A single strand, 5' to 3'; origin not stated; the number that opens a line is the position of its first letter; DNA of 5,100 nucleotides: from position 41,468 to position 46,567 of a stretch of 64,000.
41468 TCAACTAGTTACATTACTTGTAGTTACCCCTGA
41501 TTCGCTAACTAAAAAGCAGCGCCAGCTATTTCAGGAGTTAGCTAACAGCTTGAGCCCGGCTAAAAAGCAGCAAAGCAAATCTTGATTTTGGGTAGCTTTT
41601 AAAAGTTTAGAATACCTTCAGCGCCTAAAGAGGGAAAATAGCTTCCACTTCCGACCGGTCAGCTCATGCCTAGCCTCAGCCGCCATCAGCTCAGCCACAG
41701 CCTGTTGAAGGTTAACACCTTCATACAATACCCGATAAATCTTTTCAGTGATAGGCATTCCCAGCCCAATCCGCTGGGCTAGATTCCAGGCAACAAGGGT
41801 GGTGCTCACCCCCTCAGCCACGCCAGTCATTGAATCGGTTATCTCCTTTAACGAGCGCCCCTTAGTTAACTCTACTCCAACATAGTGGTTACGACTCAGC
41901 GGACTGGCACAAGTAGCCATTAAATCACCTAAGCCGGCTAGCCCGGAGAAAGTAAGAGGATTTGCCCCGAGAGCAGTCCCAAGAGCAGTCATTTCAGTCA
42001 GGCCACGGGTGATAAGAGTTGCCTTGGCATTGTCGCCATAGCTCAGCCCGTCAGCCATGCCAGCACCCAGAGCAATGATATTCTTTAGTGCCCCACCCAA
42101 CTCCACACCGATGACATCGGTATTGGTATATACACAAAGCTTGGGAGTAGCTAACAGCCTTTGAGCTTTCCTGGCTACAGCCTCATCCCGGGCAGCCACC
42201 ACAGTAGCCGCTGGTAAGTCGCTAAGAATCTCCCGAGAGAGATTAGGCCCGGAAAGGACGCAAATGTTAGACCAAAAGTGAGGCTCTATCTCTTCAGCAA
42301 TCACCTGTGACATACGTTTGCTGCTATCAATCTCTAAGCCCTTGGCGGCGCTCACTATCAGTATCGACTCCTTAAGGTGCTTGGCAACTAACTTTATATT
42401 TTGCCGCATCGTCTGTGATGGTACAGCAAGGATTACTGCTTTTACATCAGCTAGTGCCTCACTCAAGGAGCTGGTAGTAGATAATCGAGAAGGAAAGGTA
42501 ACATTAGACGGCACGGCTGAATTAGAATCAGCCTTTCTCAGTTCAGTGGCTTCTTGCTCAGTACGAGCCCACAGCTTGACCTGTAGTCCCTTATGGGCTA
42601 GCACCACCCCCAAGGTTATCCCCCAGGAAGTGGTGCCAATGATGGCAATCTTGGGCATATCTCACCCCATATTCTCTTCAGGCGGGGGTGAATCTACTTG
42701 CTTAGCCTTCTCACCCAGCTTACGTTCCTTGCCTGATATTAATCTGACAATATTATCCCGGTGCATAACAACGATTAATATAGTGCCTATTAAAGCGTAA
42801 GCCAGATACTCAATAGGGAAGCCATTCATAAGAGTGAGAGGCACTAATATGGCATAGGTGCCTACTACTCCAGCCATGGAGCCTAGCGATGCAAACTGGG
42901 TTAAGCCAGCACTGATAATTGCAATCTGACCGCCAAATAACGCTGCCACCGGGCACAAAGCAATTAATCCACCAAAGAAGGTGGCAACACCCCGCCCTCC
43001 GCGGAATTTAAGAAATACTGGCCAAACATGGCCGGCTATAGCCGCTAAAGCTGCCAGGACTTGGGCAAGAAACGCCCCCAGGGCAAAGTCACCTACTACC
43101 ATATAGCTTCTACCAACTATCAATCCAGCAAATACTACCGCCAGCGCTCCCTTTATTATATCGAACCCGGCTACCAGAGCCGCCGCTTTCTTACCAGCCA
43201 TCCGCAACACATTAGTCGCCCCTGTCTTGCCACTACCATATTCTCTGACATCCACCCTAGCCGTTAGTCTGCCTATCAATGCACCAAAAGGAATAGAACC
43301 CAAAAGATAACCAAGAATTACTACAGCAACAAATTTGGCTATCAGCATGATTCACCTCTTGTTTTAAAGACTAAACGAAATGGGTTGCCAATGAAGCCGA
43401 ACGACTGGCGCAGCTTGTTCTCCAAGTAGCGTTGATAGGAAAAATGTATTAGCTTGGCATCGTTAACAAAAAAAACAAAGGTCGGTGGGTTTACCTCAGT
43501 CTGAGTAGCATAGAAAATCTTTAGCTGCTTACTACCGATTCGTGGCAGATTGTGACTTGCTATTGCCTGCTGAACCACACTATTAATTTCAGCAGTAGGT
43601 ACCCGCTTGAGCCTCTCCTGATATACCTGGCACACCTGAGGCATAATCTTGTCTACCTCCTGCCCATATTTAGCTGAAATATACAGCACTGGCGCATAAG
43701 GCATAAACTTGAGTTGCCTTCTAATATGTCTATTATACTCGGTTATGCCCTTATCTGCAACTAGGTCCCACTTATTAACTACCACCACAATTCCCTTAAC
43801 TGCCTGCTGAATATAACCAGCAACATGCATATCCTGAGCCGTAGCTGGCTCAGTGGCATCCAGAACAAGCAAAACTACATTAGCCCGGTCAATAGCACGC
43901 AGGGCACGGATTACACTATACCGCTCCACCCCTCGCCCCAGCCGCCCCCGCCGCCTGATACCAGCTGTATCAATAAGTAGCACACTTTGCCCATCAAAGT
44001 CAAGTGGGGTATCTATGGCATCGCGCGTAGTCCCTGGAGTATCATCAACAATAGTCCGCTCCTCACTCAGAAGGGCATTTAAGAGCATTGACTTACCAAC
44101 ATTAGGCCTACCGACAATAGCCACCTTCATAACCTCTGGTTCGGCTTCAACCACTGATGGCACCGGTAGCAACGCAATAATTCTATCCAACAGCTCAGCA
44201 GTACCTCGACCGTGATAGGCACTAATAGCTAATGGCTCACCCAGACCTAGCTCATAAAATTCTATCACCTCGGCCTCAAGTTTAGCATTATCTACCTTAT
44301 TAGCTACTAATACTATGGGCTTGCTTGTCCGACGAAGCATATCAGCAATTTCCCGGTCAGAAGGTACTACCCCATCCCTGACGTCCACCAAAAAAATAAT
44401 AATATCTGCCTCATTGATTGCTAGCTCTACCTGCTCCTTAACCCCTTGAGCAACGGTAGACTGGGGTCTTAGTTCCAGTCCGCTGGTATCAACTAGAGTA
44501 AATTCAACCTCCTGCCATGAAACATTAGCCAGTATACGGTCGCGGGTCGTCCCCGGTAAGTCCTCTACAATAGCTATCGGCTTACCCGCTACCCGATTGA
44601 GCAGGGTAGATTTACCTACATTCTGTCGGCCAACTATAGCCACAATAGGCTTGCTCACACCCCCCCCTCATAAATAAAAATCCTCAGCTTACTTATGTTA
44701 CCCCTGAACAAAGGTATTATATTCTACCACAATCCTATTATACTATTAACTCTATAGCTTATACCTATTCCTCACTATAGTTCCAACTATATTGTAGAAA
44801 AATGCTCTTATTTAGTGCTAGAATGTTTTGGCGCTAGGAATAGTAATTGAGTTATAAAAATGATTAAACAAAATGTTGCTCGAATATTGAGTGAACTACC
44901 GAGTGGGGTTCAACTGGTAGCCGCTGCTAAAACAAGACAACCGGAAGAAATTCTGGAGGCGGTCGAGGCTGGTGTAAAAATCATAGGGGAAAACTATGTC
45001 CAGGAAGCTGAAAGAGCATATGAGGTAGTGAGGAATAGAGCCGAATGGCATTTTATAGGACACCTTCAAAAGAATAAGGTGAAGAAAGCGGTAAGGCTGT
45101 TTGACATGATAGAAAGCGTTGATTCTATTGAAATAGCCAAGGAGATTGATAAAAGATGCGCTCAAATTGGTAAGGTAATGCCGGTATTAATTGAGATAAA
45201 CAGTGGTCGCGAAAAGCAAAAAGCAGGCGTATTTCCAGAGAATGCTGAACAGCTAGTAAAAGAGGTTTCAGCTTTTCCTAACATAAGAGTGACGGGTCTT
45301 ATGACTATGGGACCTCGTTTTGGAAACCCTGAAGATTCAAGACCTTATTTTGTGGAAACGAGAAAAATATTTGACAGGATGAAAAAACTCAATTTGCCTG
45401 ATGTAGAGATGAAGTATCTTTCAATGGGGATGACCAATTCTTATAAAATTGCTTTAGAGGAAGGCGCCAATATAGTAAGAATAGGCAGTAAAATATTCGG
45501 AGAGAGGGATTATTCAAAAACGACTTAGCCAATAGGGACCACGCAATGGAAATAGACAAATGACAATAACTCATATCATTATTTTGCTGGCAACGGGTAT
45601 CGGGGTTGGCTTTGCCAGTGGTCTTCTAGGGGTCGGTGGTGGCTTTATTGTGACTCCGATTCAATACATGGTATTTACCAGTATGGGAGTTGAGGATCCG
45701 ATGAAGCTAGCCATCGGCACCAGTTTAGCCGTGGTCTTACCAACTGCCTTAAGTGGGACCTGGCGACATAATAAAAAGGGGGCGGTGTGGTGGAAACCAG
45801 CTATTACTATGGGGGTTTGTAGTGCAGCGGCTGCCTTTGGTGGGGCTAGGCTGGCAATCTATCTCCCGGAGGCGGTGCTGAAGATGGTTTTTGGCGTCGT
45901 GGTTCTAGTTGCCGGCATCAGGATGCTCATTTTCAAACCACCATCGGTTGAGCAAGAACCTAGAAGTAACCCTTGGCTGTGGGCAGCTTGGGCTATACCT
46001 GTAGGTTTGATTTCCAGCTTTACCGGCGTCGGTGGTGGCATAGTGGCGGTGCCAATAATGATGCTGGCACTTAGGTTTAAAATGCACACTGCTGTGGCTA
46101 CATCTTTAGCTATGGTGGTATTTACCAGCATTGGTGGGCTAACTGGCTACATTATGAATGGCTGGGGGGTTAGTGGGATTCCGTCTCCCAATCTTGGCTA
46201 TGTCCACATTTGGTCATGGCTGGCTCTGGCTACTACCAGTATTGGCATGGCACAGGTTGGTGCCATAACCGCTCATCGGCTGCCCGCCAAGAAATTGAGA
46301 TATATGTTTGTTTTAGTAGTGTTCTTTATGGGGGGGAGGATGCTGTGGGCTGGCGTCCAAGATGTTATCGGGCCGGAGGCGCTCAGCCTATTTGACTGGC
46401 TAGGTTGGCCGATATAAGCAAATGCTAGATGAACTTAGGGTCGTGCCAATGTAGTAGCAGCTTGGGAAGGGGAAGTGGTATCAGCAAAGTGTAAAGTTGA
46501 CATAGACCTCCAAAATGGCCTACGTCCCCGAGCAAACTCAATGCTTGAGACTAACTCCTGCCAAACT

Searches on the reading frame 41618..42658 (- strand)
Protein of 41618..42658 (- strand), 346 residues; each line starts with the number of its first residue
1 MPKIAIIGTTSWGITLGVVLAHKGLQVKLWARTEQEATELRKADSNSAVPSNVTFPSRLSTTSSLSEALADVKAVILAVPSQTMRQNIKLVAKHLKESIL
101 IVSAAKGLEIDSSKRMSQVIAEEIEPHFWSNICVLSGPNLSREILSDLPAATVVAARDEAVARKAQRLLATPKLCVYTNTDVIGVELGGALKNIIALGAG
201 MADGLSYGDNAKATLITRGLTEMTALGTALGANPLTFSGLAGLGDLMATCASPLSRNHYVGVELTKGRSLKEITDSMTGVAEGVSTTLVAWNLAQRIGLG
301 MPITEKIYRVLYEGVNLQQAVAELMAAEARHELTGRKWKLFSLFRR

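Call 57: search_protein_families(library=pfam, proteins=[window:41618-42658:-], max_evalue=0.001)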
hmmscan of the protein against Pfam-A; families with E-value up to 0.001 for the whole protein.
window:41618-42658:- (346 aa): 6 families
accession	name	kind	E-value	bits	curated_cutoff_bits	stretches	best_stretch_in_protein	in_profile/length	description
PF07479.19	NAD_Gly3P_dh_C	-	3.4e-54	183.3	25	1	181-321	1-141/142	NAD-dependent glycerol-3-phosphate dehydrogenase C-terminus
PF01210.29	NAD_Gly3P_dh_N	-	4.9e-41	140.8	23.1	1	3-161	1-157/158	NAD-dependent glycerol-3-phosphate dehydrogenase N-terminus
PF20618.3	GPD_NAD_C_bact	-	7.1e-18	65.4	27.6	1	241-307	1-66/66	Bacterial GPD, NAD-dependent C-terminal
PF02558.23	ApbA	-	3.1e-09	37.1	22.2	1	4-111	1-106/150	Ketopantoate reductase PanE/ApbA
PF03807.23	F420_oxidored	-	6.8e-06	27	21.6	1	3-104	1-91/94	NADP oxidoreductase coenzyme F420-dependent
PF03446.21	NAD_binding_2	-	8.7e-06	26.3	21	1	3-117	1-104/161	NAD binding domain of 6-phosphogluconate dehydrogenase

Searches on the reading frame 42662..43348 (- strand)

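Call 57: search_protein_families(library=pfam, proteins=[window:42662-43348:-], max_evalue=0.001)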
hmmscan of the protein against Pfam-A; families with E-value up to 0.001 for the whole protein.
window:42662-43348:- (228 aa): 1 family
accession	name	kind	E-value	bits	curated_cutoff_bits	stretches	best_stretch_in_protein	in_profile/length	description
PF02660.20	G3P_acyltransf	-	1.5e-44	152.4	24.1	1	12-203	1-164/164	Glycerol-3-phosphate acyltransferase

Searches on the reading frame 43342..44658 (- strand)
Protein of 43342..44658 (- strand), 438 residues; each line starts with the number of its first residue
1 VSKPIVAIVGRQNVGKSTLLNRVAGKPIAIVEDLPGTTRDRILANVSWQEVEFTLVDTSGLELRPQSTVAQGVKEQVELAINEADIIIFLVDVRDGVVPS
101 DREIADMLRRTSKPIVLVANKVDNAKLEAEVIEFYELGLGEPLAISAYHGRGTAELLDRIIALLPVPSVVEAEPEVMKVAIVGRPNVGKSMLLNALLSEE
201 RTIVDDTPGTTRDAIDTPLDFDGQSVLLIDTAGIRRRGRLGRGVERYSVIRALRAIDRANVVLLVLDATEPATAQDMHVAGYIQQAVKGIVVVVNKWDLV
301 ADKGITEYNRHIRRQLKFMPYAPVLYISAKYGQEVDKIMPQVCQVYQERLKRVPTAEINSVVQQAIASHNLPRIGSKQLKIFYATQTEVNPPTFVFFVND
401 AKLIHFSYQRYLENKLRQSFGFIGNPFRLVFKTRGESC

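Call 57: search_protein_families(library=pfam, proteins=[window:43342-44658:-], max_evalue=0.001)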
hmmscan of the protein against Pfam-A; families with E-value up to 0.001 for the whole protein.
window:43342-44658:- (438 aa): 17 families
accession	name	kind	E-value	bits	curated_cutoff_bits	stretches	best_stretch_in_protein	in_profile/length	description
PF01926.29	MMR_HSR1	-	9.4e-59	196.9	21.9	2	6-121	2-113/113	50S ribosome-binding GTPase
PF14714.11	KH_dom-like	-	1.3e-31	109.2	27.3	1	352-432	1-81/81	KH-domain-like of EngA bacterial GTPase enzymes, C-terminal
PF02421.24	FeoB_N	-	1.3e-26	93.4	27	2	178-341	2-155/156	Ferrous iron transport protein B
PF00009.33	GTP_EFTU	-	1.5e-23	83.8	26.5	2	248-346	85-186/188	Elongation factor Tu GTP binding domain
PF00350.29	Dynamin_N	-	7.2e-18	65.6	27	1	6-39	1-34/168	Dynamin family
PF00071.28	Ras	-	2.2e-11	44.1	21.6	1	178-344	1-158/162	Ras family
PF03193.22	RsgA_GTPase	-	6.4e-09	36.3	30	0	4-31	107-134/174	RsgA GTPase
PF04548.22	AIG1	-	3.7e-08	33.4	27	1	179-310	3-139/212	AIG1 family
PF08477.19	Roc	-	1.5e-07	32.1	27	0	6-123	2-119/119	Ras of Complex, Roc, domain of DAPkinase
PF02492.25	cobW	-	2.6e-07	30.9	20.7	0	251-312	107-169/180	CobW/HypB/UreG, nucleotide-binding domain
PF10662.15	PduV-EutP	-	7.7e-07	29.4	21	0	8-160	6-141/143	Ethanolamine utilisation - propanediol utilisation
PF13401.12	AAA_22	-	5.7e-06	27.1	27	0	3-124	5-95/130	AAA domain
PF00005.33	ABC_tran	-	7.9e-06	27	25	0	5-34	13-42/137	ABC transporter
PF00025.27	Arf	-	1.7e-05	24.8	22.3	0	7-126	18-129/174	ADP-ribosylation factor family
PF16897.10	MMR_HSR1_Xtn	-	9.8e-05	22.7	35.2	0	71-161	14-101/106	C-terminal region of MMR_HSR1 domain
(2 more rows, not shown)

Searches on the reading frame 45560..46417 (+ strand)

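Call 58: search_protein_families(library=pfam, proteins=[window:45560-46417:+], max_evalue=0.00001)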
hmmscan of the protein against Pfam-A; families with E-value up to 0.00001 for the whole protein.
window:45560-46417:+ (285 aa): 1 family
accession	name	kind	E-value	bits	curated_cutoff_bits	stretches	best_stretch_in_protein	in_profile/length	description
PF01925.25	TauE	-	8.1e-55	186.5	32.6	1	9-261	1-237/237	Sulfite exporter TauE/SafE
